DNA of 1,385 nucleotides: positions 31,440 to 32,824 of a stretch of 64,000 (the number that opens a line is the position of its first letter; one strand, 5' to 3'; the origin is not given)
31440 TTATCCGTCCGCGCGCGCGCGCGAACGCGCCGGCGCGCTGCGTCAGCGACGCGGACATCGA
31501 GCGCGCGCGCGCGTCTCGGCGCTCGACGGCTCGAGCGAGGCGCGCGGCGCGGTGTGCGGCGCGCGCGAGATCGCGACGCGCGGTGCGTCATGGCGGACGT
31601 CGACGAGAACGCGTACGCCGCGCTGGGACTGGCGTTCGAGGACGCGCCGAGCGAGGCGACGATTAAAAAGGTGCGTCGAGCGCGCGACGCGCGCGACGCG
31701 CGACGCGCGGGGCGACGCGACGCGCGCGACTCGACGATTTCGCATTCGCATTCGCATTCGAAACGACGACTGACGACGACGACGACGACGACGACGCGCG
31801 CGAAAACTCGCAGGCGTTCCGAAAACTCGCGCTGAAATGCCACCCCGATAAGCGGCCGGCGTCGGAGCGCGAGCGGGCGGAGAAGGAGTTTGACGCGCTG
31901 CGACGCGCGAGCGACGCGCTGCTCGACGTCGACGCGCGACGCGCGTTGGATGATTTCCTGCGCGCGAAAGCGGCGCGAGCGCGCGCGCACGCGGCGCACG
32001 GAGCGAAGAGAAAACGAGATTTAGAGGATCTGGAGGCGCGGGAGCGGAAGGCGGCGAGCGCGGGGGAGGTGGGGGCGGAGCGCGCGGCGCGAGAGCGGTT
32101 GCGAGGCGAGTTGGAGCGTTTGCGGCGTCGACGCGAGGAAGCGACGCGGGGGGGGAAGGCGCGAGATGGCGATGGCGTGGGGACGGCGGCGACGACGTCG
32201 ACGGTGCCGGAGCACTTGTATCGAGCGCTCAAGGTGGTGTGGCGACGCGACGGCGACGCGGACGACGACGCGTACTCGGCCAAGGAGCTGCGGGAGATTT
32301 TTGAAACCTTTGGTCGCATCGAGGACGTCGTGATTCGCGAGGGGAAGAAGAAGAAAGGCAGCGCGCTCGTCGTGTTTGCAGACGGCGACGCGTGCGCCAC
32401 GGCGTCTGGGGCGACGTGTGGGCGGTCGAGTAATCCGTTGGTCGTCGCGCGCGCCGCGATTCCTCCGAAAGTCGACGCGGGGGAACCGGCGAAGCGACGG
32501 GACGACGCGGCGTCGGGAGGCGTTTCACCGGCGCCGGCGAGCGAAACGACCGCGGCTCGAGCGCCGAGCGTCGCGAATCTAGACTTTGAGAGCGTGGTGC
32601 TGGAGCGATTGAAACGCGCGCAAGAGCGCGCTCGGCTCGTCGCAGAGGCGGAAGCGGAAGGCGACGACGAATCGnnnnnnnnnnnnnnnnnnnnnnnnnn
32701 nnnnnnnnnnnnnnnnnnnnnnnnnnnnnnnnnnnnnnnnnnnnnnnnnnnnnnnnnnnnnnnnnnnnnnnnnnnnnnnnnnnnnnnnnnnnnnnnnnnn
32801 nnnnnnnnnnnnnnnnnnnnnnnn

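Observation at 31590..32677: DNAJC17 J-domain is split by a 143-nt GT-AG intron that the ORF track does not show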

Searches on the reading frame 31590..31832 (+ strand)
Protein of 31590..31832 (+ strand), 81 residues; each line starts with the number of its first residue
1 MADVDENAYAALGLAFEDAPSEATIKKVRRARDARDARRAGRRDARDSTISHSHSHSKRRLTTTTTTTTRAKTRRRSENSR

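Call 5: search_protein_families(library=pfam, proteins=[window:31590-31832:+], max_evalue=1)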
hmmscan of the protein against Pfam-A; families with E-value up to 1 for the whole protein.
seq(81 aa): 0 families

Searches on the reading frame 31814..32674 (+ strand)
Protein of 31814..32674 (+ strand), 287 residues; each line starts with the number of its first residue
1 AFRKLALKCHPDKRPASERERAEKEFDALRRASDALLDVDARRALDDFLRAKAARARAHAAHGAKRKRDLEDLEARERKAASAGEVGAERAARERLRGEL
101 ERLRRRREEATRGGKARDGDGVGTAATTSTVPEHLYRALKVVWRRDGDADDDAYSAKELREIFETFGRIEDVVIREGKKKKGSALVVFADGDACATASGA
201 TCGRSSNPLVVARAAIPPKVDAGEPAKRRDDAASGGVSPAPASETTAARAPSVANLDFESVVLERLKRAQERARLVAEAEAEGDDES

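Call 5: search_protein_families(library=pfam, proteins=[window:31814-32674:+], max_evalue=1)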
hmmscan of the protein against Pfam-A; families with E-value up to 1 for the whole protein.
seq(287 aa): 4 families
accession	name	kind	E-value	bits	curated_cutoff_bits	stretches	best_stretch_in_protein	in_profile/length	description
PF00226.36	DnaJ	-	4.5e-08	33.5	27.8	1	1-46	20-63/63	DnaJ domain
PF00076.28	RRM_1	-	1.2e-05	25.5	20.7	1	155-195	11-53/70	RNA recognition motif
PF08286.16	Spc24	-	0.018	15.7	25.3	1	82-179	9-85/109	Spc24 subunit of Ndc80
PF21073.2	GDH_HM1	-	0.19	12.1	21.2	1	149-170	17-38/60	Glutamate dehydrogenase, helical motif 1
